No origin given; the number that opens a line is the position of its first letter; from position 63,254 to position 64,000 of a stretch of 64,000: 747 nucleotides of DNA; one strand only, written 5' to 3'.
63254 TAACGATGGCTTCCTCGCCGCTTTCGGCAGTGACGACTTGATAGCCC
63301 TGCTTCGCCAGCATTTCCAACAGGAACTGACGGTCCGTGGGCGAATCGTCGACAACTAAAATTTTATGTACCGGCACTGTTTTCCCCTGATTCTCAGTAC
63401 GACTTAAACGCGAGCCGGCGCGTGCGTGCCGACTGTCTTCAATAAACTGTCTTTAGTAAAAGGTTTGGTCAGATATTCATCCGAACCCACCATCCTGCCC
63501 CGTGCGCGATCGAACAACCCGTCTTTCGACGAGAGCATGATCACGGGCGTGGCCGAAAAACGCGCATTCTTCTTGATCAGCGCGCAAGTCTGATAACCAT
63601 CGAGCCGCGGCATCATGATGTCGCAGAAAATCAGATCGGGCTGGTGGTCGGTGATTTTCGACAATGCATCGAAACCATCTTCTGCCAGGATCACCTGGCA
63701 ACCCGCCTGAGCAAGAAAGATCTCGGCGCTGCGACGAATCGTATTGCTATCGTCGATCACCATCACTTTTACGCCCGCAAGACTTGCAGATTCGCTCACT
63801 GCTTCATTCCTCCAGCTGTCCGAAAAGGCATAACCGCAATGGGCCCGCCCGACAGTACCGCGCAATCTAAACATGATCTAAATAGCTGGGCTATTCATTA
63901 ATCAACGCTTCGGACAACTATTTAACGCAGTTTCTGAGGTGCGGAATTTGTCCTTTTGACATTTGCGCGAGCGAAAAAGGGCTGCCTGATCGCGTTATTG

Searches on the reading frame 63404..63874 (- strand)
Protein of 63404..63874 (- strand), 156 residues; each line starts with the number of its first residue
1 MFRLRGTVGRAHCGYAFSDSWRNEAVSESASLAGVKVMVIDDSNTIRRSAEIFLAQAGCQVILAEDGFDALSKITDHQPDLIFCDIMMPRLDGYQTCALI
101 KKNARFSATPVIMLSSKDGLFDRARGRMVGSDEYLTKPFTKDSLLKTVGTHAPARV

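Call 53: find_encoding_contigs(protein=window:63404-63874:-, flank=10000, max_places=3)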
Protein window:63404-63874:- (156 aa): 1 contig read that carries it; 1 place shown.
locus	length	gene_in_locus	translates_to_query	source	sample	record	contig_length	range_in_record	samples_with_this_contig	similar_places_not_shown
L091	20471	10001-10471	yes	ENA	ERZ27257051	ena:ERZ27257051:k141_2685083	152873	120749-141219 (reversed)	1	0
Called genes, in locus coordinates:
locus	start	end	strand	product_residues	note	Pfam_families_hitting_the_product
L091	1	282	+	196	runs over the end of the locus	PF05728:UPF0227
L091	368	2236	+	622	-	PF00773:RNB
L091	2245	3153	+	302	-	PF13103:TonB_2 (weak), PF03544:TonB_C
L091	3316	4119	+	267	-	PF08501:Shikimate_dh_N, PF01488:Shikimate_DH, PF03807:F420_oxidored (weak), PF18317:SDH_C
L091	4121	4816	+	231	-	PF00912:Transgly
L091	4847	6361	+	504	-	PF03448:MgtE_N, PF00571:CBS, PF01769:MgtE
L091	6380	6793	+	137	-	PF01741:MscL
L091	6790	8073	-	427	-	PF00202:Aminotran_3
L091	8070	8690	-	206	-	PF02581:TMP-TENI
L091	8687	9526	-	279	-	PF08543:Phos_pyr_kin, PF00294:PfkB (weak)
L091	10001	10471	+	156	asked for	PF00072:Response_reg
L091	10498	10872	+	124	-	PF00072:Response_reg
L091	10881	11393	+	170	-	PF01584:CheW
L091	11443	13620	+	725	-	PF13675:PilJ, PF00015:MCPsignal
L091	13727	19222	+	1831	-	PF27543:FimL_C, PF26379:FimL_2nd, PF27543:FimL_C, PF01627:Hpt, PF02518:HATPase_c, PF01584:CheW, PF00072:Response_reg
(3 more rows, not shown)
